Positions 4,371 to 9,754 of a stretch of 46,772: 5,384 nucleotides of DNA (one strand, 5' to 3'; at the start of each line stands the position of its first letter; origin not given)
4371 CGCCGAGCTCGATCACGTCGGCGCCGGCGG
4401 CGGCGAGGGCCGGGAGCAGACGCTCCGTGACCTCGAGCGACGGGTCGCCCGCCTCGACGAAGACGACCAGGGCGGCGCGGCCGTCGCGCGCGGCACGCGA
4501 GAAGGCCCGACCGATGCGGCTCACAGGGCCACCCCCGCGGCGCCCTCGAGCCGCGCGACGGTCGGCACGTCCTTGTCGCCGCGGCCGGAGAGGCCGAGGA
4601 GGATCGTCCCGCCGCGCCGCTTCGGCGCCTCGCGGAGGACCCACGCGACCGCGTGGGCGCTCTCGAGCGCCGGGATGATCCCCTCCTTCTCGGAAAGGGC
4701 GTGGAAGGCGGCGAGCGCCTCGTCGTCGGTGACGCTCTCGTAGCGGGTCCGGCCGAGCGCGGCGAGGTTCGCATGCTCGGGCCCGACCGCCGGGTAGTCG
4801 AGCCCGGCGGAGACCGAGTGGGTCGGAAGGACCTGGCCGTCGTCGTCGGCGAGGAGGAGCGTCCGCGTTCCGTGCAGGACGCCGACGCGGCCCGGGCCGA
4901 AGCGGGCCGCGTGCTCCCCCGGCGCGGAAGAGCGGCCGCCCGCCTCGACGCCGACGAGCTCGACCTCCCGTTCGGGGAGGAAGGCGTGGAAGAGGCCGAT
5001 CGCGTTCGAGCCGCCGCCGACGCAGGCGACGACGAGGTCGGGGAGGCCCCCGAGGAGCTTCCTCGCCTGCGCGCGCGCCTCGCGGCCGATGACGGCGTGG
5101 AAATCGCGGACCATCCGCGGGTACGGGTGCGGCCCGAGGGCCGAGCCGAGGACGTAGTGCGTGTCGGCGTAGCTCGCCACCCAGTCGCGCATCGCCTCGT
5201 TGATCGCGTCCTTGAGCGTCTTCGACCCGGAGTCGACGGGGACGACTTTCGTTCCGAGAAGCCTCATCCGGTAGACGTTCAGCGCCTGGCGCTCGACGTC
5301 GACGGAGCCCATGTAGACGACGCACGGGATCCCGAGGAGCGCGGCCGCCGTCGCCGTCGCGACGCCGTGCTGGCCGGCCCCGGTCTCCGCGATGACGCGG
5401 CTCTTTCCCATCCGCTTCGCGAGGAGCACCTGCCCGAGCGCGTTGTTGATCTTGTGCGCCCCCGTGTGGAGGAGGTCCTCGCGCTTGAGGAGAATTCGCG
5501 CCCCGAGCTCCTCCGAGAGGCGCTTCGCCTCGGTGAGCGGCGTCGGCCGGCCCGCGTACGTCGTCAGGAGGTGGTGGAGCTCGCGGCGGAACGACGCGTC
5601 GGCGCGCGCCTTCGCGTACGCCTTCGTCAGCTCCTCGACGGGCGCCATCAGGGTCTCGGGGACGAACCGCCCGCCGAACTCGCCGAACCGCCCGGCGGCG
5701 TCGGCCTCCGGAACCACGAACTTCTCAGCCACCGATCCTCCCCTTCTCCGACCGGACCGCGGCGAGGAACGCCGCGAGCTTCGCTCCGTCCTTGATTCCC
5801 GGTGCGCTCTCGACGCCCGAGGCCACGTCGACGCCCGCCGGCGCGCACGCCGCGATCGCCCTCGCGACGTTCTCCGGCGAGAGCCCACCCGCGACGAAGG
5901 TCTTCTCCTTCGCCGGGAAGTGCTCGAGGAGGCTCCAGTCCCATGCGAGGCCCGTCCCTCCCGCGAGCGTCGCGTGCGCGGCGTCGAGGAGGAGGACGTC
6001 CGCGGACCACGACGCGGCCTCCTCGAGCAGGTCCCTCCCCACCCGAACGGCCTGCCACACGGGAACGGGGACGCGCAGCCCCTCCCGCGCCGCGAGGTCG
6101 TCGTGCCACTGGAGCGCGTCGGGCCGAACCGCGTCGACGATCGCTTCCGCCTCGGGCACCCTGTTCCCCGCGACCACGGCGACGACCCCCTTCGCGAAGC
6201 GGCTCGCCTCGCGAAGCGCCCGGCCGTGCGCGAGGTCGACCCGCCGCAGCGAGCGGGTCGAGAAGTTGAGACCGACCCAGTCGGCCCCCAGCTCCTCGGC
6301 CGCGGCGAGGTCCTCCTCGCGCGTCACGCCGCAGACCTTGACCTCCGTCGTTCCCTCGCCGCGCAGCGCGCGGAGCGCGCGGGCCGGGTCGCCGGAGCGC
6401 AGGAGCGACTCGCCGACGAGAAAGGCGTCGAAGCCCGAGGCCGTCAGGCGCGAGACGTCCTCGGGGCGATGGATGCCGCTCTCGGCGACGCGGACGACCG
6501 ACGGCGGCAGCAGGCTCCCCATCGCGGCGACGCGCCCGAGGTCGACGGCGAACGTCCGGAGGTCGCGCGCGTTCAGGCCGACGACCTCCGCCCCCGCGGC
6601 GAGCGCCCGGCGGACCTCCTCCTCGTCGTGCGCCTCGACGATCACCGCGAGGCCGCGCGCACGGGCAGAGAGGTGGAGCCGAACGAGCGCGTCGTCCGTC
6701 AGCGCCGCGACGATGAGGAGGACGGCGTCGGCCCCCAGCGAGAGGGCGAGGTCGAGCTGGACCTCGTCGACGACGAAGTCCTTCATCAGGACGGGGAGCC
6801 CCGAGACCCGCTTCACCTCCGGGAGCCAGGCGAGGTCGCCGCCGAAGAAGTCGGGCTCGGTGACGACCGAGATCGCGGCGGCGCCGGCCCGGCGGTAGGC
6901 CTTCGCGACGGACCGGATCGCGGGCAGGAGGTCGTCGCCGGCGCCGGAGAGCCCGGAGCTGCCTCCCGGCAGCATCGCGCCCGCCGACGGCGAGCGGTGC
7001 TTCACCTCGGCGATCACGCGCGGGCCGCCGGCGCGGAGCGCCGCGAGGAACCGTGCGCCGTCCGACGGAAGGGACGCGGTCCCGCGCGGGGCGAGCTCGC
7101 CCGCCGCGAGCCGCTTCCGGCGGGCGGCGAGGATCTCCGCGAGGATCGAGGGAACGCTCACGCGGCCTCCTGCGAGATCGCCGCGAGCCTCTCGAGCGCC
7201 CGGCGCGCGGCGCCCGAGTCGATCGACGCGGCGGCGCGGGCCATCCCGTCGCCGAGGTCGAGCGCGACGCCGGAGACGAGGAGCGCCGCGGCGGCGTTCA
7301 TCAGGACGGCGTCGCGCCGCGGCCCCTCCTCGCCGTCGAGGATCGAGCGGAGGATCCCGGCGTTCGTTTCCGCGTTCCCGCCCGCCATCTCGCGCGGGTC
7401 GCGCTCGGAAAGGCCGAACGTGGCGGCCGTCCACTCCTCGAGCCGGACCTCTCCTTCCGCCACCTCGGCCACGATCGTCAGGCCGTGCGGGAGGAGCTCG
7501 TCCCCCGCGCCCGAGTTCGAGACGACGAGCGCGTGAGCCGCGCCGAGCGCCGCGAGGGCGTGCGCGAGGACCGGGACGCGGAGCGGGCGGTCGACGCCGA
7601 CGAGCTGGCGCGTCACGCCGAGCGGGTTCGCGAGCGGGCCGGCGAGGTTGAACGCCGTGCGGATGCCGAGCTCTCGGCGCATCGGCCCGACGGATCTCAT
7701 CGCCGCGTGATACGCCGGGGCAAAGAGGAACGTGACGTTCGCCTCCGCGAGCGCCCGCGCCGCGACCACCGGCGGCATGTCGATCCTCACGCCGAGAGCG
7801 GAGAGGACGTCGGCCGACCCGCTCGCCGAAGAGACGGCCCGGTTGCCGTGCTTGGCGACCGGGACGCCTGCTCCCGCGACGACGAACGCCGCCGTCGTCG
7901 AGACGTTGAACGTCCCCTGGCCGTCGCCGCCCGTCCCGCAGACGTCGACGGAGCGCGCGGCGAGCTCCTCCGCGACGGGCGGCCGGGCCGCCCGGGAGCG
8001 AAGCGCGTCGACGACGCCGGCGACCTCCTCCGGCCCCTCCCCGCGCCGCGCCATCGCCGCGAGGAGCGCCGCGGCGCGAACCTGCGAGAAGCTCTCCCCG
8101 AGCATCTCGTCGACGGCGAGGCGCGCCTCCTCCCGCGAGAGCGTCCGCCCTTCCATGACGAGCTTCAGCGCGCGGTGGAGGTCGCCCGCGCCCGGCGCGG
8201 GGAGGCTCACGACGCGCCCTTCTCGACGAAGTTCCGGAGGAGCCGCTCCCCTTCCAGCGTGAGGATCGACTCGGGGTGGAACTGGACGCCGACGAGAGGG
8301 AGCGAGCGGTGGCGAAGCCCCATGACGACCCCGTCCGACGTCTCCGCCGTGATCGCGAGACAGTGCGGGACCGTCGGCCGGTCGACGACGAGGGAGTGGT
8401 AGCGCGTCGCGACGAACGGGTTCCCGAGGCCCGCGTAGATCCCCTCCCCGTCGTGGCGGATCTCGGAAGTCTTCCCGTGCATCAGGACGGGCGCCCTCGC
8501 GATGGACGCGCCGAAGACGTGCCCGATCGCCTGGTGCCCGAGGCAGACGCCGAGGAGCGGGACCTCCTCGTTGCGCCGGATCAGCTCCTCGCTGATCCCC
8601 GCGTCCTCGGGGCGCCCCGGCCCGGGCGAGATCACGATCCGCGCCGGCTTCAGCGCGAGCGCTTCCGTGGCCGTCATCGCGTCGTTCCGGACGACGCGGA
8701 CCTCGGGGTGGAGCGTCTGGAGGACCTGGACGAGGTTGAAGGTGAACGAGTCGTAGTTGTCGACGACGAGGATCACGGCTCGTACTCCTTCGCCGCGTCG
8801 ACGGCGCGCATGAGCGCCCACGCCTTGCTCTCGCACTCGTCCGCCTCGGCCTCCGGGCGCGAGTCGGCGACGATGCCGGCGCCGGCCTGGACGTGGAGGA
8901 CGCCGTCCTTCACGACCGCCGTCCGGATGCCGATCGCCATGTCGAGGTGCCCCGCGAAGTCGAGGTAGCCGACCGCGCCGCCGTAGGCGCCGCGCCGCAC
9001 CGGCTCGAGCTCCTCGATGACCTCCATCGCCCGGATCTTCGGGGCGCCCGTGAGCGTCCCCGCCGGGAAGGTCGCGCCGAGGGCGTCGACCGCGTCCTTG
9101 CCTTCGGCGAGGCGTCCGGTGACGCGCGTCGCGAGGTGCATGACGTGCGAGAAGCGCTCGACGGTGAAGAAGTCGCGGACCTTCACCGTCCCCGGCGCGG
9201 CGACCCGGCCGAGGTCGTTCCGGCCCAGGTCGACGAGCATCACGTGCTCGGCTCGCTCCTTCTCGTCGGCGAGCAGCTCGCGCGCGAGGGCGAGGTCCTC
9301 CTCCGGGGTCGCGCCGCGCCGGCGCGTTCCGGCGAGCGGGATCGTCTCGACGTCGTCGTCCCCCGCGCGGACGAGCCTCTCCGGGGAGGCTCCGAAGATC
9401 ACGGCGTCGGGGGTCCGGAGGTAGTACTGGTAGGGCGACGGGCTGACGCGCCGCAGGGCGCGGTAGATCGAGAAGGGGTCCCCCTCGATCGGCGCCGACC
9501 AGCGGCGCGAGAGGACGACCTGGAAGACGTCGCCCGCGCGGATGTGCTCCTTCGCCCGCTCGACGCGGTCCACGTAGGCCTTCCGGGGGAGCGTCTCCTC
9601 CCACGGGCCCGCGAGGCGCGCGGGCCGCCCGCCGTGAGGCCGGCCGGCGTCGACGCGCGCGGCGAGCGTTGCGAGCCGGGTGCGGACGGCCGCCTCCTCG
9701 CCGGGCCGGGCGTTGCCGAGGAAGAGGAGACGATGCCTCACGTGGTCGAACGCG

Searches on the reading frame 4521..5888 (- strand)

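Call 29: search_protein_families(library=pfam, proteins=[window:4521-5888:-])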
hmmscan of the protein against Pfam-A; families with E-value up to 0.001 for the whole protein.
window:4521-5888:- (455 aa): 1 family
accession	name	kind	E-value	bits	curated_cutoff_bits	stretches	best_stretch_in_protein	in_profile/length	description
PF00291.31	PALP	-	1.7e-46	159.3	35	1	111-435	3-295/295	Pyridoxal-phosphate dependent enzyme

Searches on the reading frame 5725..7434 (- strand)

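Call 29: search_protein_families(library=pfam, proteins=[window:5725-7434:-])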
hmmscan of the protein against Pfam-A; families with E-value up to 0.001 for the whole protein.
window:5725-7434:- (569 aa): 3 families
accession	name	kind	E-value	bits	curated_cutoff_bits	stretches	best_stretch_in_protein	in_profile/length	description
PF00218.27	IGPS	-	3.3e-65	220.2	27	1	100-357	3-254/254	Indole-3-glycerol phosphate synthase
PF00697.28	PRAI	-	2.8e-35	122.3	22.7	1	365-557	1-191/193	N-(5'phosphoribosyl)anthranilate (PRA) isomerase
PF01729.25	QRPTase_C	-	0.00013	22.1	23.1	0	262-342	81-156/169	Quinolinate phosphoribosyl transferase, C-terminal domain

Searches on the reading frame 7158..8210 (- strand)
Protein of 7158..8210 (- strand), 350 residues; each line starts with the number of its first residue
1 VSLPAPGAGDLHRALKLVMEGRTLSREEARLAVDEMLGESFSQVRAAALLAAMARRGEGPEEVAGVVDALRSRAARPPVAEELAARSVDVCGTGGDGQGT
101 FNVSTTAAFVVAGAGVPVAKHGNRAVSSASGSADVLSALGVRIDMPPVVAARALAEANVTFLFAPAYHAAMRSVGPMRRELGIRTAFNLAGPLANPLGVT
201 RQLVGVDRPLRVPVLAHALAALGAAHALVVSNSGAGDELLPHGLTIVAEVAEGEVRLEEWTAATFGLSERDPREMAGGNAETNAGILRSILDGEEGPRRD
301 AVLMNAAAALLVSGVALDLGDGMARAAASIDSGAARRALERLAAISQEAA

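Call 29: search_protein_families(library=pfam, proteins=[window:7158-8210:-])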
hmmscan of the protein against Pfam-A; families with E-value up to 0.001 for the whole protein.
window:7158-8210:- (350 aa): 2 families
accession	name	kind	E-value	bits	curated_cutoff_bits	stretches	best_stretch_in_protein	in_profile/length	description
PF00591.27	Glycos_transf_3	-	1.7e-80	270.8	27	1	86-335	3-252/253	Glycosyl transferase family, a/b domain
PF02885.22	Glycos_trans_3N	-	1.4e-13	50.8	26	1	14-74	3-63/63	Glycosyl transferase family, helical bundle domain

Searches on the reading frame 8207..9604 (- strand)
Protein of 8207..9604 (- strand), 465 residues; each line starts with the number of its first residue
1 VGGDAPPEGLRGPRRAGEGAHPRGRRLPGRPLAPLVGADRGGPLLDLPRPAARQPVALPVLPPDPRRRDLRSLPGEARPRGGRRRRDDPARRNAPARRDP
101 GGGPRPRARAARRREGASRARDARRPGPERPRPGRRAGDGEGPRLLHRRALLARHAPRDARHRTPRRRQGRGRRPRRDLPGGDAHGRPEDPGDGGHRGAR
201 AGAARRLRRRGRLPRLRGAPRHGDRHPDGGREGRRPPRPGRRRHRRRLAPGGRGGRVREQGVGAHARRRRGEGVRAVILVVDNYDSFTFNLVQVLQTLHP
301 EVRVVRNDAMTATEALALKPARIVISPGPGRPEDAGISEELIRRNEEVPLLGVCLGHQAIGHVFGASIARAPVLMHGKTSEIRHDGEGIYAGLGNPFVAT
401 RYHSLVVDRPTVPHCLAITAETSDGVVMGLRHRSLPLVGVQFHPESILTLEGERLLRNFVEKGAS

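Call 3: search_protein_families(library=pfam, proteins=[window:8207-9604:-])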
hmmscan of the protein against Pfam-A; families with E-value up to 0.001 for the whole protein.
window:8207-9604:- (465 aa): 2 families
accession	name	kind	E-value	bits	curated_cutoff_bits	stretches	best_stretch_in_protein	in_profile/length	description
PF00117.34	GATase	-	1.1e-54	185.5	22.8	1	279-460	1-187/190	Glutamine amidotransferase class-I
PF07722.19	Peptidase_C26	-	1.7e-07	31.7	20.5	1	345-445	103-219/219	Peptidase C26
